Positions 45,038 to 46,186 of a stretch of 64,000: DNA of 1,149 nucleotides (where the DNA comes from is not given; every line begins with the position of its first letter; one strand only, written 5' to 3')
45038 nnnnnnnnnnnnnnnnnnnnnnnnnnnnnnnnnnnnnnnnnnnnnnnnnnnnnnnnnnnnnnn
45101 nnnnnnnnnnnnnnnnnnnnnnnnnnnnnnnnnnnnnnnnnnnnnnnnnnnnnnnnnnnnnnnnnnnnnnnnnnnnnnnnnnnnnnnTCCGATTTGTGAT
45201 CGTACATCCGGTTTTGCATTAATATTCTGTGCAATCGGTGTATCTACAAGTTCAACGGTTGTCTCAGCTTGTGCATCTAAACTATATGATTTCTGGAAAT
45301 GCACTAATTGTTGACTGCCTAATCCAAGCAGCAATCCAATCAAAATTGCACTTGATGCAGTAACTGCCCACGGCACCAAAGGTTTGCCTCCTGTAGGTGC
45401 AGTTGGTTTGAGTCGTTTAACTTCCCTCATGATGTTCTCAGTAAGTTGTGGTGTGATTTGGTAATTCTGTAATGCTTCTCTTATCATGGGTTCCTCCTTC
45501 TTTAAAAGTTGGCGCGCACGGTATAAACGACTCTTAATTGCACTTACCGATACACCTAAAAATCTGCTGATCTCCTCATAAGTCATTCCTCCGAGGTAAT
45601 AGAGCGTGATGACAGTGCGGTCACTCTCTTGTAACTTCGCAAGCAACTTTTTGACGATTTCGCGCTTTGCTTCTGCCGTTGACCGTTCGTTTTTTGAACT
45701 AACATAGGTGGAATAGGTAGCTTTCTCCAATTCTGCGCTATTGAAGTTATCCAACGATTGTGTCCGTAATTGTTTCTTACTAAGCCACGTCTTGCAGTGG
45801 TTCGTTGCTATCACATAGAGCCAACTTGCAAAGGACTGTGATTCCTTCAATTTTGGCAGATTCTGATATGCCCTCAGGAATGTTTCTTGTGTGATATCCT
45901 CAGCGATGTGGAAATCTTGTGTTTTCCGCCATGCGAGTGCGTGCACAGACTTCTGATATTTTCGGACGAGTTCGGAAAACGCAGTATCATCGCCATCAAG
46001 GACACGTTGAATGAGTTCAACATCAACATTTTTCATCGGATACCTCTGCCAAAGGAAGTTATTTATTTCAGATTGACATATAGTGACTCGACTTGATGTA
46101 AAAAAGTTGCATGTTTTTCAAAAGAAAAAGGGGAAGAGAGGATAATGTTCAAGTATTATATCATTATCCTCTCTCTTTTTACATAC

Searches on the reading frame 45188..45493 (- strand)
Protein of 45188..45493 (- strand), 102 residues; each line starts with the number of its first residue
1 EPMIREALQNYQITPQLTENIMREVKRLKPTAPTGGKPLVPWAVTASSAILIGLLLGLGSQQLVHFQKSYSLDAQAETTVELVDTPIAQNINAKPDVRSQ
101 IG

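Call 71: search_protein_representatives(alignment_id=A5)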
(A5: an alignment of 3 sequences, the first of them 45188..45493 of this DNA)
Query: 3 sequences, 102 profile positions. Proteins with E-value up to 0.001 (for the whole library): 253; up to 1e-10: 197; up to 1e-30: 53. The best 150 are listed.
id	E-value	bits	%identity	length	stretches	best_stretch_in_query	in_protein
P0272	1.9e-45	169.2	-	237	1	3-102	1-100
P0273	2.2e-45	169.0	-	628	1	1-102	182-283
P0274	3.1e-45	168.5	-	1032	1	1-102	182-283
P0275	1.2e-42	160.2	-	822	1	1-102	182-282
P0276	1.5e-42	159.9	-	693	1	1-101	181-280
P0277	1.5e-40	153.4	-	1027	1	1-102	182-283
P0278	1.7e-40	153.3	-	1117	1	1-100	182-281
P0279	3.4e-40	152.3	-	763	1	1-102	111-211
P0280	4.7e-40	151.8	-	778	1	1-102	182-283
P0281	6.0e-40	151.5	-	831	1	1-102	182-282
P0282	7.2e-40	151.3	-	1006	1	1-102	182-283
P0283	8.1e-40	151.1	-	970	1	1-102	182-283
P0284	1.5e-39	150.3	-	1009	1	1-102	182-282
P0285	3.6e-39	149.0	-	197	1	3-102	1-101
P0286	1.5e-38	147.0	-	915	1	1-102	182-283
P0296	4.7e-36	139.0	-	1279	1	1-102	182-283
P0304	4.7e-35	135.8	-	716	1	1-102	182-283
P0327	3.4e-30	120.2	-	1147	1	1-102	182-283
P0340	6.8e-27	109.6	-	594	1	1-102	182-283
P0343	1.5e-26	108.5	-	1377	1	1-102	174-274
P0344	1.5e-26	108.5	-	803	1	1-102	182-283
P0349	1.2e-25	105.5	-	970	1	4-102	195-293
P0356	5.7e-25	103.4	-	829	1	2-102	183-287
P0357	6.3e-25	103.3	-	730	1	1-102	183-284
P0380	2.9e-22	94.7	-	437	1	2-102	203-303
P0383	6.2e-22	93.6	-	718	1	1-102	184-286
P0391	1.8e-21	92.1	-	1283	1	3-102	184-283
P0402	2.1e-20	88.7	-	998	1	3-102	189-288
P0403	2.1e-20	88.7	-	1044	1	3-95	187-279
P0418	1.0e-18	83.3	-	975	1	1-102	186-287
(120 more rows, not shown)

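Call 73: search_protein_families(library=pfam, alignment_id=A6, max_evalue=0.00001)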
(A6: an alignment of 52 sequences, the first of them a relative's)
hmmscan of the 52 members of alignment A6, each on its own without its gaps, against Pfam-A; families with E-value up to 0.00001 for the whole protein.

A. member 1, P0273 (628 aa): 4 families
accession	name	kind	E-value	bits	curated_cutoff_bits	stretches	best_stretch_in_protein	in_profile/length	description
PF04542.20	Sigma70_r2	-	1.1e-14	54.4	24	1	23-89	1-69/71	Sigma-70 region 2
PF08281.18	Sigma70_r4_2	-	3e-14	52.8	25.7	1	126-178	2-54/54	Sigma-70, region 4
PF04545.22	Sigma70_r4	-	5.2e-12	45.5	24.1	1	132-180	2-50/50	Sigma-70, region 4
PF07638.17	Sigma70_ECF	-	2.1e-07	31.4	21.1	1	7-182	6-183/185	ECF sigma factor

B. families by the number of members that match (of 52 scanned): 124 families (the first 25 are shown)
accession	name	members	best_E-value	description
PF08281.18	Sigma70_r4_2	52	3.5e-19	Sigma-70, region 4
PF04542.20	Sigma70_r2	52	2.3e-15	Sigma-70 region 2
PF04545.22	Sigma70_r4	52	9.5e-15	Sigma-70, region 4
PF07638.17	Sigma70_ECF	41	3.9e-09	ECF sigma factor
PF25174.1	Beta-prop_THOC3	29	4.9e-206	THOC3 beta-propeller domain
PF25173.1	Beta-prop_WDR3_1st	29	4.9e-169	WDR3 first beta-propeller domain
PF00400.38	WD40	29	5.5e-150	WD domain, G-beta repeat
PF24814.1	WD40_Prp19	29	4.8e-119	Prp19 WD40 domain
PF24807.1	WD40_CDC20-Fz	29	4e-116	CDC20/Fizzy WD40 domain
PF25175.1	Beta-prop_WDR5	29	1.5e-111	WDR5 beta-propeller domain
PF24817.1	WD40_WDHD1_1st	29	3.5e-109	WDHD1 first WD40 domain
PF23414.1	Beta-prop_EML_2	29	4.5e-108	Echinoderm microtubule-associated protein second beta-propeller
PF25391.1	WD40_Gbeta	29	2.7e-89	G protein beta WD-40 repeat protein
PF24805.1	EIF3I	29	2.4e-79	EIF3I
PF25168.1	Beta-prop_WDR36-Utp21_2nd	29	4.6e-78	WDR36/Utp21 second beta-propeller domain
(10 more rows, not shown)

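Call 75: search_protein_families(library=pfam, proteins=[P0280, P0281, P0283, P0304, P0327, P0340, P0344, P0357, P0356, P0383], max_evalue=0.001)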
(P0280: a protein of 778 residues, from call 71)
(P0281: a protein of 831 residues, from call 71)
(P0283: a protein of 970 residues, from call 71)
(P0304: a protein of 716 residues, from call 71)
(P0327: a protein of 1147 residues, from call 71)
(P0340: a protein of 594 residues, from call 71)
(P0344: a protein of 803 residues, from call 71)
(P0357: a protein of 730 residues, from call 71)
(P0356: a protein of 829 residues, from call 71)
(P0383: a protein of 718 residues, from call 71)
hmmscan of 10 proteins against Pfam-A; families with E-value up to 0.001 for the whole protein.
P0280 (778 aa): 8 families
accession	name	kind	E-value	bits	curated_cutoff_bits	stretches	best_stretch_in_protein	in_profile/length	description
PF01841.26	Transglut_core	-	5.8e-20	72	23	1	637-734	4-108/108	Transglutaminase-like superfamily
PF08281.18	Sigma70_r4_2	-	7.9e-17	61.1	25.7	1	127-178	3-54/54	Sigma-70, region 4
PF04545.22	Sigma70_r4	-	2.6e-13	49.7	24.1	1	131-180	1-50/50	Sigma-70, region 4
PF04542.20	Sigma70_r2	-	6.2e-13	48.8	24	1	23-89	1-69/71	Sigma-70 region 2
PF07638.17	Sigma70_ECF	-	6e-09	36.5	21.1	1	6-182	5-183/185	ECF sigma factor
PF20432.4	Xre-like-HTH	-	2.9e-05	24.7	25.8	1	148-183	21-55/63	Antitoxin Xre-like helix-turn-helix domain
PF13471.12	Transglut_core3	-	0.00012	22.4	26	1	683-724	56-97/117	Transglutaminase-like superfamily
PF13384.12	HTH_23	-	0.00079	19.6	24.6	0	142-173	10-40/50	Homeodomain-like domain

P0281 (831 aa): 9 families
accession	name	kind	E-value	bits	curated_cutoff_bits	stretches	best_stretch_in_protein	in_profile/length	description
PF08281.18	Sigma70_r4_2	-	1.5e-15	57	25.7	1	126-178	2-54/54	Sigma-70, region 4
PF04545.22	Sigma70_r4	-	1.2e-13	50.7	24.1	1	131-180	1-50/50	Sigma-70, region 4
PF13620.12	CarboxypepD_reg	-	1.2e-12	48.4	32.3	1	318-391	1-72/82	Carboxypeptidase regulatory-like domain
PF04542.20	Sigma70_r2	-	6.8e-11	42.2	24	1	23-89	1-69/71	Sigma-70 region 2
PF17210.9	SdrD_B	-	3.7e-08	34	29.7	1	330-375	21-66/112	SdrD B-like domain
PF13715.12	CarbopepD_reg_2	-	2e-06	28.2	32.2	1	319-381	1-58/88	CarboxypepD_reg-like domain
PF07638.17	Sigma70_ECF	-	6.1e-06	26.7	21.1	1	114-182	116-183/185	ECF sigma factor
PF17802.7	SpaA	-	0.00018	22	23.1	1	329-371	12-56/91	Prealbumin-like fold domain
PF11974.14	bMG3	-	0.00019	21.8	34.9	1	330-375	25-76/103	Bacterial alpha-2-macroglobulin MG3 domain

P0283 (970 aa): 6 families
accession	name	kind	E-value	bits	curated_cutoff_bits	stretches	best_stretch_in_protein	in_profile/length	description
PF08281.18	Sigma70_r4_2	-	6.7e-14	51.7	25.7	1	127-177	3-53/54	Sigma-70, region 4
PF04545.22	Sigma70_r4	-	4.6e-13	48.9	24.1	1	131-179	1-49/50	Sigma-70, region 4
PF04542.20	Sigma70_r2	-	3.7e-12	46.3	24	1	23-89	1-69/71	Sigma-70 region 2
PF13205.12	Big_5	-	3.6e-07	31.3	23.6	1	536-633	1-105/105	Bacterial Ig-like domain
PF07638.17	Sigma70_ECF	-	1.9e-06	28.4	21.1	1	6-181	5-182/185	ECF sigma factor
PF21347.3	DUF3108_like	-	0.00097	19.5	27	0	417-471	136-184/199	DUF3108-like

P0304 (716 aa): 7 families
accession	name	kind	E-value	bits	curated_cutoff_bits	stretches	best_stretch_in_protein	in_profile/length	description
PF08534.16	Redoxin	-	1.1e-21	77.7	26.6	1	576-702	3-137/148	Redoxin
PF00578.27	AhpC-TSA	-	3.1e-21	76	26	1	576-691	2-120/124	AhpC/TSA family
PF08281.18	Sigma70_r4_2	-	5.7e-15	55.1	25.7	1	128-178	4-54/54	Sigma-70, region 4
PF04542.20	Sigma70_r2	-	8.5e-14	51.5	24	1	23-89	1-69/71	Sigma-70 region 2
PF04545.22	Sigma70_r4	-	1.1e-13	50.9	24.1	1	131-180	1-50/50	Sigma-70, region 4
PF13905.12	Thioredoxin_8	-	4.1e-12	46.7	27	1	599-690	1-92/94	Thioredoxin-like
PF07638.17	Sigma70_ECF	-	8.9e-06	26.2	21.1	1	6-181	5-182/185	ECF sigma factor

P0327 (1147 aa): 4 families
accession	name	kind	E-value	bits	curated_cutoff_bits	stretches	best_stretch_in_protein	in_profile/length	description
PF08281.18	Sigma70_r4_2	-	2.2e-15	56.5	25.7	1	127-178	3-54/54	Sigma-70, region 4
PF04542.20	Sigma70_r2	-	2.1e-14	53.5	24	1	23-88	1-68/71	Sigma-70 region 2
PF04545.22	Sigma70_r4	-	1.4e-11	44.2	24.1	1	131-180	1-50/50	Sigma-70, region 4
PF07638.17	Sigma70_ECF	-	2.9e-07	31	21.1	1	6-182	5-183/185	ECF sigma factor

P0340 (594 aa): 5 families
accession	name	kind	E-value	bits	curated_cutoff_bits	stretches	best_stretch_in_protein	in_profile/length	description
PF08281.18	Sigma70_r4_2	-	1.1e-13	51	25.7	1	127-178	3-54/54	Sigma-70, region 4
PF04542.20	Sigma70_r2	-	2.8e-12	46.7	24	1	23-89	1-69/71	Sigma-70 region 2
PF04545.22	Sigma70_r4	-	3.4e-12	46.1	24.1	1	131-180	1-50/50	Sigma-70, region 4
PF07638.17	Sigma70_ECF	-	7.4e-09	36.2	21.1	1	6-182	5-183/185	ECF sigma factor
PF13384.12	HTH_23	-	0.00026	21.2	24.6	1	136-174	3-41/50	Homeodomain-like domain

P0344 (803 aa): 20 families
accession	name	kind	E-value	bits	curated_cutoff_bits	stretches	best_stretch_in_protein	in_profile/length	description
PF13414.12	TPR_11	-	3.9e-20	71.7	26.8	3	521-555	7-41/42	TPR repeat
PF00515.34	TPR_1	-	1.8e-19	69.1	27.8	0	754-784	1-31/34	Tetratricopeptide repeat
PF13365.12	Trypsin_2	-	4.1e-19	70.2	27.6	1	340-467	1-144/144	Trypsin-like peptidase domain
PF07719.23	TPR_2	-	5.9e-19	67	27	0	510-540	3-33/34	Tetratricopeptide repeat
PF13424.12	TPR_12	-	2.8e-18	66.3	30.1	2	718-780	8-71/77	Tetratricopeptide repeat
PF08281.18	Sigma70_r4_2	-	4.9e-17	61.7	25.7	1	126-178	2-54/54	Sigma-70, region 4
PF13181.12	TPR_8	-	2.8e-16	58.6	25.7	0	756-785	3-32/34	Tetratricopeptide repeat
PF13428.12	TPR_14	-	2.7e-14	52.7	23.5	0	513-545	6-38/44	Tetratricopeptide repeat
PF13432.12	TPR_16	-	2.7e-13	50.5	32.7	0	521-577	10-59/65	Tetratricopeptide repeat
PF04542.20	Sigma70_r2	-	1.5e-12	47.5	24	1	23-89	1-69/71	Sigma-70 region 2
PF13174.12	TPR_6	-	3e-12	46.8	26.3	0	508-540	2-32/33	Tetratricopeptide repeat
PF04545.22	Sigma70_r4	-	1.4e-11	44.1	24.1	1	131-178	1-48/50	Sigma-70, region 4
PF13431.12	TPR_17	-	1.1e-10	41.4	24.4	0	628-659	2-33/34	Tetratricopeptide repeat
PF17874.7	TPR_MalT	-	8.2e-10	38.9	45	0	510-625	3-107/336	MalT-like TPR region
PF07638.17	Sigma70_ECF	-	8.1e-08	32.8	21.1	1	6-182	5-183/185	ECF sigma factor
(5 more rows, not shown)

P0357 (730 aa): 5 families
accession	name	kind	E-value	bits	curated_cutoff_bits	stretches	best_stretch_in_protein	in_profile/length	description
PF08281.18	Sigma70_r4_2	-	2.2e-16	59.7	25.7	1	126-178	2-54/54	Sigma-70, region 4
PF04542.20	Sigma70_r2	-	6.5e-15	55.1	24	1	23-89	1-69/71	Sigma-70 region 2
PF04545.22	Sigma70_r4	-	1.2e-12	47.6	24.1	1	131-179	1-49/50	Sigma-70, region 4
PF07638.17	Sigma70_ECF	-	1.9e-08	34.9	21.1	1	7-180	6-181/185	ECF sigma factor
PF05193.26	Peptidase_M16_C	-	3.8e-05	24.1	23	1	478-572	5-103/181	Peptidase M16 inactive domain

P0356 (829 aa): 11 families
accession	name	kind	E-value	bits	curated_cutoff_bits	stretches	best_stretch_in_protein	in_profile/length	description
PF08281.18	Sigma70_r4_2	-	9.6e-19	67.2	25.7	1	128-178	4-54/54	Sigma-70, region 4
PF04545.22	Sigma70_r4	-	4.6e-13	48.9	24.1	1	131-180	1-50/50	Sigma-70, region 4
PF04542.20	Sigma70_r2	-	3e-11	43.4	24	1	23-88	1-68/71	Sigma-70 region 2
PF13620.12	CarboxypepD_reg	-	6.6e-11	42.9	32.3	1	311-379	3-53/82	Carboxypeptidase regulatory-like domain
PF07638.17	Sigma70_ECF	-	1.2e-07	32.3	21.1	1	126-181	128-182/185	ECF sigma factor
PF02369.22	Big_1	-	1e-06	29.2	34.9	0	308-372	19-68/93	Bacterial Ig-like domain (group 1)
PF20598.4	DUF6795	-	2.9e-06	28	27.4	0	441-482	8-46/103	Domain of unknown function (DUF6795)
PF00775.27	Dioxygenase_C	-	1.4e-05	25.1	27.3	0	311-376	33-96/182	Dioxygenase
PF13715.12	CarbopepD_reg_2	-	2e-05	25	32.2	0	610-629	27-46/88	CarboxypepD_reg-like domain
PF13384.12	HTH_23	-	4.6e-05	23.5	24.6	1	137-174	4-41/50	Homeodomain-like domain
PF10670.15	DUF4198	-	7.1e-05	23.5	34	0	318-370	156-195/209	Domain of unknown function (DUF4198)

P0383 (718 aa): 5 families
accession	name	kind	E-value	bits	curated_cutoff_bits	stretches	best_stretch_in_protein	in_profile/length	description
PF08281.18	Sigma70_r4_2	-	7.3e-16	58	25.7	1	128-179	3-54/54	Sigma-70, region 4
PF04542.20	Sigma70_r2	-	4.3e-14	52.5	24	1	24-91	1-70/71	Sigma-70 region 2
PF04545.22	Sigma70_r4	-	1.5e-13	50.4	24.1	1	132-181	1-50/50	Sigma-70, region 4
PF14885.12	GHL15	-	3.1e-07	31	27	1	431-676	46-271/271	Hypothetical glycosyl hydrolase family 15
PF07638.17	Sigma70_ECF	-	1.8e-06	28.4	21.1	1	8-183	6-183/185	ECF sigma factor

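Call 83: list_cluster_members(proteins=[P0343, P0349, P0380, P0402, P0403, P0418, P0391, P0296, P0327, P0304])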
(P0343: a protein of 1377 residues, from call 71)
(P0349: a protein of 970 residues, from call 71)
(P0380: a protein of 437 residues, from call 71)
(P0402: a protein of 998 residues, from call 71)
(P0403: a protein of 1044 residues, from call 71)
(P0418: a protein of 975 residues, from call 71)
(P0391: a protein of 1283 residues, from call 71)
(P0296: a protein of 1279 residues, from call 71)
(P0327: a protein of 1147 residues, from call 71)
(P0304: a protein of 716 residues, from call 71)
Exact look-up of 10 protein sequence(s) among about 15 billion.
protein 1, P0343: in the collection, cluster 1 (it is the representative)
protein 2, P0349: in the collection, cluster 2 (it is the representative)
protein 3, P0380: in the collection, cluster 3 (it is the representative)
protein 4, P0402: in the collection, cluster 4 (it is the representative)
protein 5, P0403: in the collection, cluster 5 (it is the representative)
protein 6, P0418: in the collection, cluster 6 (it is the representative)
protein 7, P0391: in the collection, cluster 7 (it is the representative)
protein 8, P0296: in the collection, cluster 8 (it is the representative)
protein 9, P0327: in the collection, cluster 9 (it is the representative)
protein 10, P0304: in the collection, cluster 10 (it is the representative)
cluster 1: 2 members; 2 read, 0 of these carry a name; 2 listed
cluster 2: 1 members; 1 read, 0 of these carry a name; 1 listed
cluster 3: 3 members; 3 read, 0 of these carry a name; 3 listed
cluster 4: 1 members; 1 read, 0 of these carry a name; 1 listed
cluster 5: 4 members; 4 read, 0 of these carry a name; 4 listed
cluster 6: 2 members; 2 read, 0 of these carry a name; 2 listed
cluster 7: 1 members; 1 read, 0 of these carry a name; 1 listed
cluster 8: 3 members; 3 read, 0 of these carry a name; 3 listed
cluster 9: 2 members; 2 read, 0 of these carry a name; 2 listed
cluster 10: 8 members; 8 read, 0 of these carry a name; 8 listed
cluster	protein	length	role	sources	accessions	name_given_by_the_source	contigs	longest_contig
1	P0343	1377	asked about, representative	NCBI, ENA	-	-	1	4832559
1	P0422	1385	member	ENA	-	-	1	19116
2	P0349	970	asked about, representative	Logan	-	-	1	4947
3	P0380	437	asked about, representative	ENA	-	-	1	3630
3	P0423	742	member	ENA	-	-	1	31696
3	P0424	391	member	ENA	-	-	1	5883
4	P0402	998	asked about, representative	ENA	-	-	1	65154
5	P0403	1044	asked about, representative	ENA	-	-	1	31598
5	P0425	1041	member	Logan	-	-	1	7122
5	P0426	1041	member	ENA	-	-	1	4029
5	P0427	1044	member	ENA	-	-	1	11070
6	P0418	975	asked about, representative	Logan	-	-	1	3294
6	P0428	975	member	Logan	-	-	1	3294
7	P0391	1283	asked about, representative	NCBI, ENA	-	-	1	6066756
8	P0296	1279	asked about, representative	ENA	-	-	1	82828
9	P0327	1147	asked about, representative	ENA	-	-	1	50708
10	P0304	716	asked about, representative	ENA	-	-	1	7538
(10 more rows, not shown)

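Call 90: search_protein_families(library=pfam, proteins=[window:45188-45493:-], max_evalue=10)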
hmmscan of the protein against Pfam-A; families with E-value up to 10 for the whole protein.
window:45188-45493:- (102 aa): 0 families

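Call 91: search_protein_families(library=ncbifam, proteins=[window:45188-45493:-], max_evalue=10)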
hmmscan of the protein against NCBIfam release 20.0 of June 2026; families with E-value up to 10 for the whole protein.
window:45188-45493:- (102 aa): 0 families

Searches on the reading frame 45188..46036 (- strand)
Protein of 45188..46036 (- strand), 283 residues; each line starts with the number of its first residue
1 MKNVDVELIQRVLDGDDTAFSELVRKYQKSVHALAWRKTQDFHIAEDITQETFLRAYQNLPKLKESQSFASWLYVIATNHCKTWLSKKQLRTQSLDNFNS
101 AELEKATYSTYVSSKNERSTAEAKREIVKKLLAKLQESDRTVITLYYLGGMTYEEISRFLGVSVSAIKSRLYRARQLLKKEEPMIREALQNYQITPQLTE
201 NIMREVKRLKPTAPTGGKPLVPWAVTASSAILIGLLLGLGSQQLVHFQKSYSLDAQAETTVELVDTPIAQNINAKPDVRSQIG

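Call 27: find_homologous_proteins(query=window:45188-46036:-, max_evalue=1e-10)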
Query seq(283 aa) (283 aa): 1387 proteins with E <= 1e-10 among 3898 candidates; the best 120 are listed.
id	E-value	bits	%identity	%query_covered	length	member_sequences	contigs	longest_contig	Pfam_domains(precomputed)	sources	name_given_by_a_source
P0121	2.7e-139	481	76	100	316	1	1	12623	PF07638.18,PF04545.23,PF04542.21,PF08281.19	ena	-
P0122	6.4e-138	476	77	100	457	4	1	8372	PF07638.18,PF04545.23,PF04542.21,PF08281.19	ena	-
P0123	3.8e-137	474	77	100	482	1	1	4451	PF07638.18,PF04545.23,PF04542.21,PF08281.19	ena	-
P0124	8.2e-137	473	76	100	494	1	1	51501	PF07638.18,PF04545.23,PF04542.21,PF08281.19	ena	-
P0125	1.8e-135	468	77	100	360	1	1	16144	PF07638.18,PF04545.23,PF04542.21,PF08281.19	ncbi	-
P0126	3.8e-135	467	80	95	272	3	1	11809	PF07638.18,PF04545.23,PF04542.21,PF08281.19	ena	-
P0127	2.9e-134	464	78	97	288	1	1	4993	PF07638.18,PF04545.23,PF04542.21,PF08281.19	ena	-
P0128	5.4e-134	463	76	100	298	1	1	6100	PF07638.18,PF04545.23,PF04542.21,PF08281.19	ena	-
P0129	5.2e-129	447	71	100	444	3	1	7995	PF25174.2,PF24814.2,PF23381.2,PF25173.2,PF25175.2,PF24817.2,PF04542.21,PF08281.19,PF24780.2,PF07638.18,PF24807.2,PF04545.23,PF26550.2,PF00400.39,PF23414.2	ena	-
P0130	4.1e-128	444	72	100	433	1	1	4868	PF23381.2,PF07638.18,PF04545.23,PF04542.21,PF08281.19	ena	-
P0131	4.4e-128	444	72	100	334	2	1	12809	PF07638.18,PF04545.23,PF04542.21,PF08281.19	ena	-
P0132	2.2e-127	442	71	100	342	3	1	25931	PF07638.18,PF04545.23,PF04542.21,PF08281.19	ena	-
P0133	3.1e-127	441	71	100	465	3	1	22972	PF25174.2,PF24814.2,PF23381.2,PF25173.2,PF12894.14,PF25175.2,PF04542.21,PF08281.19,PF24780.2,PF07638.18,PF24807.2,PF04545.23,PF26550.2,PF00400.39,PF23414.2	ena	-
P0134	5.5e-127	441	71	100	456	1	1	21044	PF07638.18,PF04545.23,PF04542.21,PF08281.19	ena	-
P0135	5.6e-127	440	70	100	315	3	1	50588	PF07638.18,PF04545.23,PF04542.21,PF08281.19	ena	-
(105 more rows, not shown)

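Call 35: find_related_loci(query=window:45188-46036:-, collection=genome_contigs, flank=4000)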
Query seq(283 aa) (283 aa) in genome_contigs; peptide patterns used: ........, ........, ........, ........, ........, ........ (x = any residue, [..] = any of these).
383 stretches matched a pattern; 300 encode a relative of the query (tblastn E <= 1e-3); the best 80 are kept; 75 distinct loci.
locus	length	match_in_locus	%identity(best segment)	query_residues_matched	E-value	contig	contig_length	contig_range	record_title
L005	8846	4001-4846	83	1-283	4e-160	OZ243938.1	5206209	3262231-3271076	MAG: Candidatus Poribacteria bacterium isolate 1d27aecb-7b08-4092-90e4-ddfc7d8e693b genome assembly, chromosome: 1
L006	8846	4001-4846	83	1-283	1e-158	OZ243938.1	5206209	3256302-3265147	MAG: Candidatus Poribacteria bacterium isolate 1d27aecb-7b08-4092-90e4-ddfc7d8e693b genome assembly, chromosome: 1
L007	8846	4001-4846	81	1-283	3e-157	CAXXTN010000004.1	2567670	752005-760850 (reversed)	MAG: Candidatus Poribacteria bacterium isolate 64752d50-abd0-46dd-90db-3fd08d7746be genome assembly, contig: contig_4, w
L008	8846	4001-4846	79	1-283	2e-153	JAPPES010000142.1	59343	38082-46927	MAG: Candidatus Poribacteria bacterium isolate RHO1_bin_11 NODE_1146_length_59343_cov_17.652476, whole genome shotgun se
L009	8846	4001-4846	78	1-282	1e-152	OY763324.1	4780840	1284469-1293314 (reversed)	MAG: Candidatus Poribacteria bacterium isolate 3d2a48e4-3859-4b6e-83ef-b4ffa18775ef genome assembly, chromosome: 1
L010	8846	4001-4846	79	1-283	9e-153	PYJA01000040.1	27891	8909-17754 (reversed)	MAG: Candidatus Poribacteria bacterium isolate PCPOR2a Ga0207197_1040, whole genome shotgun sequence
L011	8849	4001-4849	78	1-283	3e-151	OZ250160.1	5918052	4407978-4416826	MAG: Candidatus Poribacteria bacterium isolate 8ae7ebc5-6e71-4186-9c0c-d873ebd224b0 genome assembly, chromosome: 1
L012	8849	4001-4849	78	1-283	8e-151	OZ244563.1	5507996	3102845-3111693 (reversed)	MAG: Candidatus Poribacteria bacterium isolate ff81fa92-488d-40f9-821d-30cdc2806971 genome assembly, chromosome: 1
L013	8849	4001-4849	77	1-283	2e-150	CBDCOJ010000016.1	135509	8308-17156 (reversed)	MAG: Candidatus Poribacteria bacterium isolate dbd3b75f-bfae-4d18-bb17-8f704a16f2b4 genome assembly, contig: contig_16,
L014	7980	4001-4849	77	1-283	6e-150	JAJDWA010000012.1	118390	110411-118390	MAG: Candidatus Poribacteria bacterium isolate jk18x22bins.76 k141_495463, whole genome shotgun sequence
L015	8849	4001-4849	78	1-283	3e-150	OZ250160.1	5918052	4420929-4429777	MAG: Candidatus Poribacteria bacterium isolate 8ae7ebc5-6e71-4186-9c0c-d873ebd224b0 genome assembly, chromosome: 1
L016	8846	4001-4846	76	1-282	2e-149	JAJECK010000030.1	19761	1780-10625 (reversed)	MAG: Candidatus Poribacteria bacterium isolate jk18xAbins.19 k141_1345649, whole genome shotgun sequence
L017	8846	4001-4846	78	1-283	4e-149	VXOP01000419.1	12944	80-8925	MAG: Candidatus Poribacteria bacterium isolate SB0662_bin_35 NODE_4105_length_12944_cov_33.713166, whole genome shotgun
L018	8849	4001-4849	77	1-283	1e-147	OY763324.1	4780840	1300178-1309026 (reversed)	MAG: Candidatus Poribacteria bacterium isolate 3d2a48e4-3859-4b6e-83ef-b4ffa18775ef genome assembly, chromosome: 1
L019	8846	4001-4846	77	1-283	2e-147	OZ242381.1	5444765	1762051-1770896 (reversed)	MAG: Candidatus Poribacteria bacterium isolate 80d8d026-9b84-4ba5-a38a-fc23128cda22 genome assembly, chromosome: 1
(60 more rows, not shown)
